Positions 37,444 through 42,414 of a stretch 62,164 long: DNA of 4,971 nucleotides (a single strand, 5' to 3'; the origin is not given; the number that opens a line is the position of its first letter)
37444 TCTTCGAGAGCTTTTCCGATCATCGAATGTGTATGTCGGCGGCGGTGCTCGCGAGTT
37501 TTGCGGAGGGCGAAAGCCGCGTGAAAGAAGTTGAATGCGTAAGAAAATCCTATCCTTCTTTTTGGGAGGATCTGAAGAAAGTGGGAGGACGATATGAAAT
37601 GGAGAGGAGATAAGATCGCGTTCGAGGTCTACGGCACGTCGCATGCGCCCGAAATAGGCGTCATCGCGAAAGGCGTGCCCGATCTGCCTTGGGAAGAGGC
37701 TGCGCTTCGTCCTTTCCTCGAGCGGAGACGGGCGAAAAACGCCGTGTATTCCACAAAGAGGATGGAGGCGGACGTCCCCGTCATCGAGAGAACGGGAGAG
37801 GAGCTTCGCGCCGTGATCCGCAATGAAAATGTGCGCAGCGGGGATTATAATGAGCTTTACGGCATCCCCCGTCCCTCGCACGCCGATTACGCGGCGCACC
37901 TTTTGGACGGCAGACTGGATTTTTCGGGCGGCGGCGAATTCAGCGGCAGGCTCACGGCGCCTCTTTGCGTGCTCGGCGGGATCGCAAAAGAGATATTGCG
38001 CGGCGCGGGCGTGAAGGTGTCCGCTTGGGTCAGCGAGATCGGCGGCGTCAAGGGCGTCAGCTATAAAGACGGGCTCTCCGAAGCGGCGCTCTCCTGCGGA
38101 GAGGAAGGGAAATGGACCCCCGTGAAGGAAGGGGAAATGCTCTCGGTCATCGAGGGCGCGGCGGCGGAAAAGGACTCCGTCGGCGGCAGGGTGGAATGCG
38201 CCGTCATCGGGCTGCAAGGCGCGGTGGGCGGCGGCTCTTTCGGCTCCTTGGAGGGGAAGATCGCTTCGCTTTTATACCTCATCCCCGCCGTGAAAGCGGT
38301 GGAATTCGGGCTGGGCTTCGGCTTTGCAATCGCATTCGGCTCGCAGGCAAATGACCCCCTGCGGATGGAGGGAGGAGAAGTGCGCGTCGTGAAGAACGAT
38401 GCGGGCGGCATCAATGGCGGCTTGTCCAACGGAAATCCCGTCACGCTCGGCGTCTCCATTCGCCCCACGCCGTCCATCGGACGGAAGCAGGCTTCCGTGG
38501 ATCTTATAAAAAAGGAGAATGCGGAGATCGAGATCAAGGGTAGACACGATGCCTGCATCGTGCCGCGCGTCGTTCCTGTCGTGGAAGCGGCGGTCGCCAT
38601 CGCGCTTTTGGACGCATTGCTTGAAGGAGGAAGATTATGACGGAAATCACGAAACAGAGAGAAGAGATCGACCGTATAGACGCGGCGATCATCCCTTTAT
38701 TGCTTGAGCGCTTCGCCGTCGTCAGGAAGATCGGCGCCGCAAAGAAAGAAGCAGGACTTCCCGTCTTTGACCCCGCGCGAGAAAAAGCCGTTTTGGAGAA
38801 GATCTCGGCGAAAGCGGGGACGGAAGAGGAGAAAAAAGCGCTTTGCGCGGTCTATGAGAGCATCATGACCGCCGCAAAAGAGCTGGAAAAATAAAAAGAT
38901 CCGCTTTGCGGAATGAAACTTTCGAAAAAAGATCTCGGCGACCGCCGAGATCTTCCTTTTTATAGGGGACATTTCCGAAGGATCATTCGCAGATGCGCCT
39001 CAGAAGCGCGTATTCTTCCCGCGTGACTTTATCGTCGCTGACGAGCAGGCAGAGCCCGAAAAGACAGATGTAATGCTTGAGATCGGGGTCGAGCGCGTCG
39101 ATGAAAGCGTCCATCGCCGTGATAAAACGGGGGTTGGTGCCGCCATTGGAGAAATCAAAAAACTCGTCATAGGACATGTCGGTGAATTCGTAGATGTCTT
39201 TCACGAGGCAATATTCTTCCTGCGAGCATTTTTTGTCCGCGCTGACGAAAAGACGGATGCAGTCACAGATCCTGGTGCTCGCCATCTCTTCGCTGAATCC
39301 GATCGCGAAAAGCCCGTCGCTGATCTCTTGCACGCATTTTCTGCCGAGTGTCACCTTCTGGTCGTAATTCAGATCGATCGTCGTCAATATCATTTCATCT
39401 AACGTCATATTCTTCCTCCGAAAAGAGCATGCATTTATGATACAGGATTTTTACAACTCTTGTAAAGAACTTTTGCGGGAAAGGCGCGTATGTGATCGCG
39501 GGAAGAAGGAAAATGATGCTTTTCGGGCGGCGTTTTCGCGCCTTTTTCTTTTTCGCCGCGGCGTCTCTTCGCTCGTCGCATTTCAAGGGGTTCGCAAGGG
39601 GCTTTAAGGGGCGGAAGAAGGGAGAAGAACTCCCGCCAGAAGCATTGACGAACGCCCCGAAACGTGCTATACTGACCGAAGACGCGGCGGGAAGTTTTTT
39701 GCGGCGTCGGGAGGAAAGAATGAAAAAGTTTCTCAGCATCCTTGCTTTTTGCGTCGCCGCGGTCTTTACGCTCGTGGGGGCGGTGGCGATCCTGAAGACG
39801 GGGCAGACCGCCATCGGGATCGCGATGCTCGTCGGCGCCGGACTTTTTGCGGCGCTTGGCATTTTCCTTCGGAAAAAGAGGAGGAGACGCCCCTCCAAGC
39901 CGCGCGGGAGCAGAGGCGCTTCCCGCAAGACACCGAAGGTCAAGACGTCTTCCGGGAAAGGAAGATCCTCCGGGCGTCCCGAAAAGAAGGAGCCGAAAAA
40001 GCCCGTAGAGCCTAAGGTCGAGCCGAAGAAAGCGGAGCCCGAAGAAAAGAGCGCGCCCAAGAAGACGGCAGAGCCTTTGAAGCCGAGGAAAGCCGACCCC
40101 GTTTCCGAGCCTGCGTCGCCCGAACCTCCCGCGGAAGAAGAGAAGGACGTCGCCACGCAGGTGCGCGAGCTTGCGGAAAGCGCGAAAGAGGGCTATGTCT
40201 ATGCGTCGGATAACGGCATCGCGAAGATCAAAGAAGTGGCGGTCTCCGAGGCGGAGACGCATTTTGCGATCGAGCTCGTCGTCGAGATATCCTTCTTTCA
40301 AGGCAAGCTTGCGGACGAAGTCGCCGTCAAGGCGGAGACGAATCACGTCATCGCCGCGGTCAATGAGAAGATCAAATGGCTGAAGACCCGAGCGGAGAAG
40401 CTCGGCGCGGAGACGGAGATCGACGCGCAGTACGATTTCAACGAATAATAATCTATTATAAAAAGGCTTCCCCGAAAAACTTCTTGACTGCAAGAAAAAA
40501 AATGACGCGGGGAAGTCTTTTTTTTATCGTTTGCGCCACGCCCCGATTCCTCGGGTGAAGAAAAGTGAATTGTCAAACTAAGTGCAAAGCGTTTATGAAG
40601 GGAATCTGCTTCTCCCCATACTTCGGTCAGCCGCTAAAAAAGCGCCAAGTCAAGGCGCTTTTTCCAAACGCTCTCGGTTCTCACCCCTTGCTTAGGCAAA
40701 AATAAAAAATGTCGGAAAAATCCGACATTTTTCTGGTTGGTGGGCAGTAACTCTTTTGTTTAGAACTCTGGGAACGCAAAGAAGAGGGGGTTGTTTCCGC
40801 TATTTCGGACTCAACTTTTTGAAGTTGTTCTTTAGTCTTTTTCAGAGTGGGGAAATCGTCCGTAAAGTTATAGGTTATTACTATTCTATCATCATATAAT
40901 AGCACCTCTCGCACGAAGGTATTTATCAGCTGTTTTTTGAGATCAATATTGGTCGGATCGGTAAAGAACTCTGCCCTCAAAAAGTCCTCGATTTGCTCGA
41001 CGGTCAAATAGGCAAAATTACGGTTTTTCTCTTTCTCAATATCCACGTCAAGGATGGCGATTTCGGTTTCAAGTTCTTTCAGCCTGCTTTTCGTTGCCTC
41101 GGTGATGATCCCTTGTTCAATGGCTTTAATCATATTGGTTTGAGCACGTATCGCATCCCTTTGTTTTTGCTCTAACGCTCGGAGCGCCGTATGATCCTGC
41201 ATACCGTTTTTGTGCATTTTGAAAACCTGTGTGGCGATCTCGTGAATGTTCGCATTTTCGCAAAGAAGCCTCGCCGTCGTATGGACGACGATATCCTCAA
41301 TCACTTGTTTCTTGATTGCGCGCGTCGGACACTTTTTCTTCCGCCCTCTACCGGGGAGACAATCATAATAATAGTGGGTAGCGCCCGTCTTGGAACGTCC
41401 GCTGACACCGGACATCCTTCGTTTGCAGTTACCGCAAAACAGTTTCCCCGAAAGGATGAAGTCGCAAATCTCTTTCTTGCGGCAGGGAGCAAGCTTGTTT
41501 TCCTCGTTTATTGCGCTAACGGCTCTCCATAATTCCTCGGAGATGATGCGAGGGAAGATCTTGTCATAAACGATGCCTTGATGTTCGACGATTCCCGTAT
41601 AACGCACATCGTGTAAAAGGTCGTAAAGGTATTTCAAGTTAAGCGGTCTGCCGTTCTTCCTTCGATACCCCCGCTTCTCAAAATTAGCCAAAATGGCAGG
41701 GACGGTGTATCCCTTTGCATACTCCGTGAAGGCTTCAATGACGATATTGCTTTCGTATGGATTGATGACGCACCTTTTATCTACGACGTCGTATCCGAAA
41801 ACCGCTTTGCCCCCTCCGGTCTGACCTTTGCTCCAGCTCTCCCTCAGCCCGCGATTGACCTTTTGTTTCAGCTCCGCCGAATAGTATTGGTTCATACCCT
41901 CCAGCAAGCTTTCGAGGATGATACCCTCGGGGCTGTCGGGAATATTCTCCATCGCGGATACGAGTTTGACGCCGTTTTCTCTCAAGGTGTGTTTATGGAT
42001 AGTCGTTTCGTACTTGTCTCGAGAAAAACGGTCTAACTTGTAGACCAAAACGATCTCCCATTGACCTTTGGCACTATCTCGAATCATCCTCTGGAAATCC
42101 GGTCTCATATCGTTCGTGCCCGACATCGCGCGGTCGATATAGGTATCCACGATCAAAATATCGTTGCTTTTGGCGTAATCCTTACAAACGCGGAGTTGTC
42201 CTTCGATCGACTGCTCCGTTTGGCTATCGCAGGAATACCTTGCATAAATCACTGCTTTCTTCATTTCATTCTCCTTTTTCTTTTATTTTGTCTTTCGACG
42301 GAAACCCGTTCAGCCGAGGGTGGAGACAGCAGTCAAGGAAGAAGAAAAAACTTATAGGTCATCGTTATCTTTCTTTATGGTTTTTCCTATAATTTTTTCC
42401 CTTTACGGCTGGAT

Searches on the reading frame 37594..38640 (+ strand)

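Call 69: search_protein_families(library=pfam, proteins=[window:37594-38640:+], max_evalue=0.001)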
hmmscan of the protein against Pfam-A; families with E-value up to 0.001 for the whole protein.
window:37594-38640:+ (348 aa): 1 family
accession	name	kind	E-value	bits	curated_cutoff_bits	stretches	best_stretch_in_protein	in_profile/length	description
PF01264.26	Chorismate_synt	-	8.5e-84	281.5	27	1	10-343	3-327/327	Chorismate synthase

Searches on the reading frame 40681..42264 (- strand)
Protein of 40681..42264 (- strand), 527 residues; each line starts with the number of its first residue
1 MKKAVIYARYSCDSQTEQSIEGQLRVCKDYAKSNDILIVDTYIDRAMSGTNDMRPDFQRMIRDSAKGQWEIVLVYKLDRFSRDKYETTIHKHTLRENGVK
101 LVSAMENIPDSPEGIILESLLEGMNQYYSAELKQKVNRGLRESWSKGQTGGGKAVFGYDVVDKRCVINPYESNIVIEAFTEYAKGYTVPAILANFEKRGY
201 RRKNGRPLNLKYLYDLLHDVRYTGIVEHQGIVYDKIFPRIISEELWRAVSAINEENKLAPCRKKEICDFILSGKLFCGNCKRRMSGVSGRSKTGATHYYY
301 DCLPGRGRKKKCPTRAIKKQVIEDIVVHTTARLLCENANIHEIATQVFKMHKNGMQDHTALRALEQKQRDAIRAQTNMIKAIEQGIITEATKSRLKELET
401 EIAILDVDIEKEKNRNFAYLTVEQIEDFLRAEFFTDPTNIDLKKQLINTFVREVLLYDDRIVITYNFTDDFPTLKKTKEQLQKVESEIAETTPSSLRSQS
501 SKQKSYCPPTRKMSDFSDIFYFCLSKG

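Call 69: search_protein_families(library=pfam, proteins=[window:40681-42264:-], max_evalue=0.001)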
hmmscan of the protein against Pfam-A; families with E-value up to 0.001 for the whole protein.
window:40681-42264:- (527 aa): 3 families
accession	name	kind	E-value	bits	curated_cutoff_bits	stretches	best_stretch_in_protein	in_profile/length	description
PF00239.26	Resolvase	-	1.2e-27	97.3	23.3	1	4-148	1-144/145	Resolvase, N terminal domain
PF13408.12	Zn_ribbon_recom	-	1.5e-11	45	25.3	1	270-328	1-55/58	Recombinase zinc beta ribbon domain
PF07508.19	Recombinase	-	3.9e-09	37.1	21.1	1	171-256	3-102/102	Recombinase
